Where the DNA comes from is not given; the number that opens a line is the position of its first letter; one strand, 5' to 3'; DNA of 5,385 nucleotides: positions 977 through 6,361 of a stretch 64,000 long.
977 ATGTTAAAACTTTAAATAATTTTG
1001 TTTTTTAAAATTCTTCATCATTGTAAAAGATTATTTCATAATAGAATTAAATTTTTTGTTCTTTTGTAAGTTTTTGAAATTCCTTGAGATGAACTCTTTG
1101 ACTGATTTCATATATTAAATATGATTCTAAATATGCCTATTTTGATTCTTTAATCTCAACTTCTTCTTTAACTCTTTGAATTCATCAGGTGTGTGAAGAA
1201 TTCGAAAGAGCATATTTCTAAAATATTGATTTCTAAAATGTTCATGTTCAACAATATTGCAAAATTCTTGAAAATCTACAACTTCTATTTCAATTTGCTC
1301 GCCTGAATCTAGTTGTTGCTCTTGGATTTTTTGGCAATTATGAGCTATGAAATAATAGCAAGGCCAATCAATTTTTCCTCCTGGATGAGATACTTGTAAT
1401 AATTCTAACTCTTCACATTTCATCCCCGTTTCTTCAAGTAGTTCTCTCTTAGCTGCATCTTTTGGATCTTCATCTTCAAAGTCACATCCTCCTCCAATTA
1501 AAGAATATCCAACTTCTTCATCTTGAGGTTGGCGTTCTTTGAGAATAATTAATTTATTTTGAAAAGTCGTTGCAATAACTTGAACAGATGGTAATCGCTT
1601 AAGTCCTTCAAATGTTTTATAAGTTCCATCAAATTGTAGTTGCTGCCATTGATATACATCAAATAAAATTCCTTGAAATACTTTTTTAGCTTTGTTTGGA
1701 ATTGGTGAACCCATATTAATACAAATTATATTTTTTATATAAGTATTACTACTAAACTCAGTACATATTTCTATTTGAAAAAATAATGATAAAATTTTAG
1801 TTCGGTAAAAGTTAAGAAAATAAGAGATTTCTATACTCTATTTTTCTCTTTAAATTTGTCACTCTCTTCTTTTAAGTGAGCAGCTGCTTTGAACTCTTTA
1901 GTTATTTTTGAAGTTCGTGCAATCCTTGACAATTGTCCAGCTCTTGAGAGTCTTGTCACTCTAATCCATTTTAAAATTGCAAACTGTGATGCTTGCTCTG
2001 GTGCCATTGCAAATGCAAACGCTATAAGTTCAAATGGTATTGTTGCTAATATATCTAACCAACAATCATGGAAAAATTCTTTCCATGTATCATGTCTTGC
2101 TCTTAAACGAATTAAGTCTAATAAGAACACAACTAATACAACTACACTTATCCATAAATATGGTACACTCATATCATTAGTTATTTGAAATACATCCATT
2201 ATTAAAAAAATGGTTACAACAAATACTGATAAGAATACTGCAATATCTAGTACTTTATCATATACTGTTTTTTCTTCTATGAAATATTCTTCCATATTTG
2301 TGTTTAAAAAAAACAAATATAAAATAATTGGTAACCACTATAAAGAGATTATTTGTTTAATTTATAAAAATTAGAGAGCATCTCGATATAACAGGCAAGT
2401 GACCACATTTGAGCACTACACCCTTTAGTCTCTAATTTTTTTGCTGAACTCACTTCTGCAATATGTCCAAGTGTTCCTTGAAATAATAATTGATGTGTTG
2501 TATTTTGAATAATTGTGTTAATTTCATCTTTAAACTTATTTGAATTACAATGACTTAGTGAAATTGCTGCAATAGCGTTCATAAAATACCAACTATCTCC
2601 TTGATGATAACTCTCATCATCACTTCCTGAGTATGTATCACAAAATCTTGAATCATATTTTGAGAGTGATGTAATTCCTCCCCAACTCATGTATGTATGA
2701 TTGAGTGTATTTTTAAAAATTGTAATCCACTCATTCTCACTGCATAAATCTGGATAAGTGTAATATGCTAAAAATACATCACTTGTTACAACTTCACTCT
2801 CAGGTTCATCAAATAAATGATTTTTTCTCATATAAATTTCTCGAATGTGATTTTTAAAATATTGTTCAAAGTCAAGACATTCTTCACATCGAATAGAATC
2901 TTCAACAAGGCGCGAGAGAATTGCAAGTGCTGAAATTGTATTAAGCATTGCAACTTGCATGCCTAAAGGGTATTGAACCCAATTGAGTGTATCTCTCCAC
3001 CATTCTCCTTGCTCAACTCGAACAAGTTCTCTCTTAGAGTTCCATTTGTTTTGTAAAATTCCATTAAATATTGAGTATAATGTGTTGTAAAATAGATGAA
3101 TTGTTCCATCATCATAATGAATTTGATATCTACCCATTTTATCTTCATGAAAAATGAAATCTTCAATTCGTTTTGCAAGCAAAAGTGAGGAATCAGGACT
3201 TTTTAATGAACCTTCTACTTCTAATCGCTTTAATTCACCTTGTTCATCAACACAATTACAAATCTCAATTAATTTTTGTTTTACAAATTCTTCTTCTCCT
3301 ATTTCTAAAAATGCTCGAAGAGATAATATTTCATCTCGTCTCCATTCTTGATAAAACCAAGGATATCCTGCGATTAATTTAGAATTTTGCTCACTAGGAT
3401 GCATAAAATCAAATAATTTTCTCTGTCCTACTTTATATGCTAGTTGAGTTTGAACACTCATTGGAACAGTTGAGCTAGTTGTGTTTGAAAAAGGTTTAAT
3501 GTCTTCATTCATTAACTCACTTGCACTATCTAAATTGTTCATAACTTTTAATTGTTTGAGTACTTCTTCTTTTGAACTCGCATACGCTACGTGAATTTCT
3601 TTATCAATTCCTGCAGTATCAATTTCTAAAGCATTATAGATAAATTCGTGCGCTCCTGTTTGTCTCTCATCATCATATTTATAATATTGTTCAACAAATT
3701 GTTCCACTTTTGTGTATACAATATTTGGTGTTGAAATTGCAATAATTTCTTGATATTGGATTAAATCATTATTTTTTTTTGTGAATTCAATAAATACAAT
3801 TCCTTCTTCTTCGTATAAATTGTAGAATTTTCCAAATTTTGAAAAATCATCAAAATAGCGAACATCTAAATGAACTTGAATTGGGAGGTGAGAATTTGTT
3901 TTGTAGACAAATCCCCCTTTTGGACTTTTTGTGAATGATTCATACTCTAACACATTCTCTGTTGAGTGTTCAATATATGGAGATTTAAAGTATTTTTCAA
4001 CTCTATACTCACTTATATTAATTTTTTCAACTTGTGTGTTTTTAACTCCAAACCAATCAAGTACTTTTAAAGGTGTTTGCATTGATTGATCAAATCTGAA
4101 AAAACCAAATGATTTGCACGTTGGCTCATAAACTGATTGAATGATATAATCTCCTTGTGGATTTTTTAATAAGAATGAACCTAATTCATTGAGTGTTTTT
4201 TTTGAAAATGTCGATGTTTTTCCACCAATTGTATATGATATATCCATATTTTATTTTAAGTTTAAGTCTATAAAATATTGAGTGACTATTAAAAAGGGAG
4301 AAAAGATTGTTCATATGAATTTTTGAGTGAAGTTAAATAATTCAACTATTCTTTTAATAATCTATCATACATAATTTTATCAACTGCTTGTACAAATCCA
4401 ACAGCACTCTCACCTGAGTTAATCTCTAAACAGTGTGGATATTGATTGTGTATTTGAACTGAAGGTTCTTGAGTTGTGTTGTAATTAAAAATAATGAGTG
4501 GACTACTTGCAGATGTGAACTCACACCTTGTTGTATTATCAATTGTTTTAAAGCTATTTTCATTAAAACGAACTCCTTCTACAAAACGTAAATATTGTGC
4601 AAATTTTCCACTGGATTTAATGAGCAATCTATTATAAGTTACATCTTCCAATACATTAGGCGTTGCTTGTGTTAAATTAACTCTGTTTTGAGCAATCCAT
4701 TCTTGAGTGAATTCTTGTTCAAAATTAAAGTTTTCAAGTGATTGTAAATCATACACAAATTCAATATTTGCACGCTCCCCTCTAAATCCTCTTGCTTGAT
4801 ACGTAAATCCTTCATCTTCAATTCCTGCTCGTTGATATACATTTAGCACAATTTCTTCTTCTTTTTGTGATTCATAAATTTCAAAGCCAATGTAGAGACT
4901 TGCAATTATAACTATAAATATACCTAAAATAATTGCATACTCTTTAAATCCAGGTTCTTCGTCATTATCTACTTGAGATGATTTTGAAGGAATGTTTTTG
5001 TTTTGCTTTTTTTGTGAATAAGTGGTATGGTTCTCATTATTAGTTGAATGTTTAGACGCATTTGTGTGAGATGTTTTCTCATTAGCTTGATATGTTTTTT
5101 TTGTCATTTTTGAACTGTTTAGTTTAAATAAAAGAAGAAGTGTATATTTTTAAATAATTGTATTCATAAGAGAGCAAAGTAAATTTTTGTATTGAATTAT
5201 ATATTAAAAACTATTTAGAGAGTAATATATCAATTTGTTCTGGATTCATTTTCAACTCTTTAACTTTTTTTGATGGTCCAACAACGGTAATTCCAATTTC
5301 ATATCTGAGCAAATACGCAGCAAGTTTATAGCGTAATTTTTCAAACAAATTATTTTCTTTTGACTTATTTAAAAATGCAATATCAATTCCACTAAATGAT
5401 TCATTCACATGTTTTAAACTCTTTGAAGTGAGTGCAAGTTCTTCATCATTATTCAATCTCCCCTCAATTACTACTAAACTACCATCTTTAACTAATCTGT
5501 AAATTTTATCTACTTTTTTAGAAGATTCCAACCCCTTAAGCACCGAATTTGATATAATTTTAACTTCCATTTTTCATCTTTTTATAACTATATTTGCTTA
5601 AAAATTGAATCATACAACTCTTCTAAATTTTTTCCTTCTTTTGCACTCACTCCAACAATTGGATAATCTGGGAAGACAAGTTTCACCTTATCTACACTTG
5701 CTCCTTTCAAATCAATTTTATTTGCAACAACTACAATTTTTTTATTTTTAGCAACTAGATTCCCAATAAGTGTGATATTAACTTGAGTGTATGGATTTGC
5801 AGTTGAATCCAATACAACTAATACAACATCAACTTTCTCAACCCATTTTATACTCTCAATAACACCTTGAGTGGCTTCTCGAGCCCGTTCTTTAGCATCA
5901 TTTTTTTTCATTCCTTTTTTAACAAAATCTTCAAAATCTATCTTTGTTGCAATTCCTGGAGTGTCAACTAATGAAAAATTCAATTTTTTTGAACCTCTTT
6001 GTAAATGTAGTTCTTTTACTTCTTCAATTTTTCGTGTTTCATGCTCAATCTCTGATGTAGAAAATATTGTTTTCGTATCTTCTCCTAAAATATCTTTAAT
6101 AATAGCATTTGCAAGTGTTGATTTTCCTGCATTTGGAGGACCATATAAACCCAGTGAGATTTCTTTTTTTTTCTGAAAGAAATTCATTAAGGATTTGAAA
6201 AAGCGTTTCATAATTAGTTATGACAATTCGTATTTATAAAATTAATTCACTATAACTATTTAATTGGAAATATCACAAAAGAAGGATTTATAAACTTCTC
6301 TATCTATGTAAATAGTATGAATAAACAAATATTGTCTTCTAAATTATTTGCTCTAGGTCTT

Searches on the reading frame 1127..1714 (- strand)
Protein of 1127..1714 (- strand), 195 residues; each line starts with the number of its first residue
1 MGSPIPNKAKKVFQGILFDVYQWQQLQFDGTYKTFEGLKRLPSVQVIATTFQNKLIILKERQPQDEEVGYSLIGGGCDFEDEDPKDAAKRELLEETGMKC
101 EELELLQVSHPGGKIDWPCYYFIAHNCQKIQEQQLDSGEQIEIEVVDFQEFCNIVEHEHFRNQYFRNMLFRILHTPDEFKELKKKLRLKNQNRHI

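Call 28: find_encoding_contigs(protein=window:1127-1714:-, flank=10000, max_places=1)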
Protein window:1127-1714:- (195 aa): 3 contigs read that carry it; 1 place shown.
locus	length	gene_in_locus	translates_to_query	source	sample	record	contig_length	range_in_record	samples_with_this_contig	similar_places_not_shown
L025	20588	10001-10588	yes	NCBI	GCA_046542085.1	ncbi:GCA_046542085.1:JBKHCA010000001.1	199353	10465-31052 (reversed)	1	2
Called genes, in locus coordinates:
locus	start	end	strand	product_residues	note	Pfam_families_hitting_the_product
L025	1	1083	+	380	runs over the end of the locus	PF00534:Glycos_transf_1, PF13692:Glyco_trans_1_4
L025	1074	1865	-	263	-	PF00685:Sulfotransfer_1, PF13469:Sulfotransfer_3 (weak)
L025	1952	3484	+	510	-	PF01943:Polysacc_synt, PF13440:Polysacc_synt_3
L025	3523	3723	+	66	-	-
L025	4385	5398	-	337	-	PF01594:AI-2E_transport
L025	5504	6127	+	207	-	PF03193:RsgA_GTPase (faint), PF00009:GTP_EFTU, PF00350:Dynamin_N (faint), PF00735:Septin (weak), PF01926:MMR_HSR1, PF02421:FeoB_N (weak), PF16897:MMR_HSR1_Xtn (weak)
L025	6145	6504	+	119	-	PF09846:OapB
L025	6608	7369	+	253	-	-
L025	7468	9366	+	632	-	PF06202:GDE_C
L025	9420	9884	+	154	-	-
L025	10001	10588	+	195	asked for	PF00293:NUDIX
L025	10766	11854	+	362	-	PF00478:IMPDH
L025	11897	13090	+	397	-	PF01926:MMR_HSR1, PF02421:FeoB_N (weak), PF08438:YGR210-like_G4, PF02824:TGS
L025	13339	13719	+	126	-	-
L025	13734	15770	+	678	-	-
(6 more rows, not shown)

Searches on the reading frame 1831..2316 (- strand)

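Call 69: search_protein_families(library=pfam, proteins=[window:1831-2316:-], max_evalue=0.0001)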
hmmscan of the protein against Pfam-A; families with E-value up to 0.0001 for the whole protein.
window:1831-2316:- (161 aa): 1 family
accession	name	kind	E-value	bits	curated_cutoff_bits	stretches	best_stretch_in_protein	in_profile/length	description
PF00520.37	Ion_trans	-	2.1e-09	37.4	25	1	21-135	2-114/241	Ion transport protein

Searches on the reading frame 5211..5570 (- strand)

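Call 30: search_protein_families(library=pfam, proteins=[window:5211-5570:-], max_evalue=0.01)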
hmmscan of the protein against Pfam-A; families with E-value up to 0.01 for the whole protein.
window:5211-5570:- (119 aa): 1 family
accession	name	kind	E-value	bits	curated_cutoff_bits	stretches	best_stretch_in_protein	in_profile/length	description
PF09846.14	OapB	-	8.2e-14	51.9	27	1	12-116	2-102/104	Origin-associated protein OapB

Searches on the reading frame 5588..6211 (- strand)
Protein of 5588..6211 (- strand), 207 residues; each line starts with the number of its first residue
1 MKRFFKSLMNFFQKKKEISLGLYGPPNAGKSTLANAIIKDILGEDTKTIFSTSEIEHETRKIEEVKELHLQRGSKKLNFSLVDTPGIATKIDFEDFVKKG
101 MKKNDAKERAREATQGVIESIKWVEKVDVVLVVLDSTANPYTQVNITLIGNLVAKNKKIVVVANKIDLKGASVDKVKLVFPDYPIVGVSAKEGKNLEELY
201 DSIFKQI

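Call 30: search_protein_families(library=pfam, proteins=[window:5588-6211:-], max_evalue=0.01)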
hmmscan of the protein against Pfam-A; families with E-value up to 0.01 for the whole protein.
window:5588-6211:- (207 aa): 14 families
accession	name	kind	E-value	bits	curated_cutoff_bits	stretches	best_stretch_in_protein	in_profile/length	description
PF01926.29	MMR_HSR1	-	3.8e-16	59.7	21.9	1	20-165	2-113/113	50S ribosome-binding GTPase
PF00009.33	GTP_EFTU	-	1.2e-11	45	26.5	1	18-205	4-184/188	Elongation factor Tu GTP binding domain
PF02421.24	FeoB_N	-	8.8e-08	32.3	27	1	20-203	3-156/156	Ferrous iron transport protein B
PF03193.22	RsgA_GTPase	-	2.2e-06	28.1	30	0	21-88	110-169/174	RsgA GTPase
PF00735.24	Septin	-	2.2e-06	27.6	26.2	1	18-154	5-140/280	Septin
PF00350.29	Dynamin_N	-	6.2e-06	26.8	27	0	53-165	77-167/168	Dynamin family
PF16897.10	MMR_HSR1_Xtn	-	1.1e-05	25.8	35.2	1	157-206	56-103/106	C-terminal region of MMR_HSR1 domain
PF08477.19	Roc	-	3.1e-05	24.6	27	0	22-86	4-65/119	Ras of Complex, Roc, domain of DAPkinase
PF01637.24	ATPase_2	-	7.6e-05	23.1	33.2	1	10-138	13-120/225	ATPase domain predominantly from Archaea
PF00025.27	Arf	-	0.00028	20.9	22.3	0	123-172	78-131/174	ADP-ribosylation factor family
PF00910.28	RNA_helicase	-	0.0023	18.8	21.5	1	22-46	3-30/105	RNA helicase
PF00004.35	AAA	-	0.0027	18.6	21.2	1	22-56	3-35/131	ATPase family associated with various cellular activities (AAA)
PF15891.11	Nuc_deoxyri_tr2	-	0.0063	17.3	30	0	109-164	50-103/105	Nucleoside 2-deoxyribosyltransferase like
PF04670.18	Gtr1_RagA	-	0.0087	15.9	22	0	22-86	4-57/232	Gtr1/RagA G protein conserved region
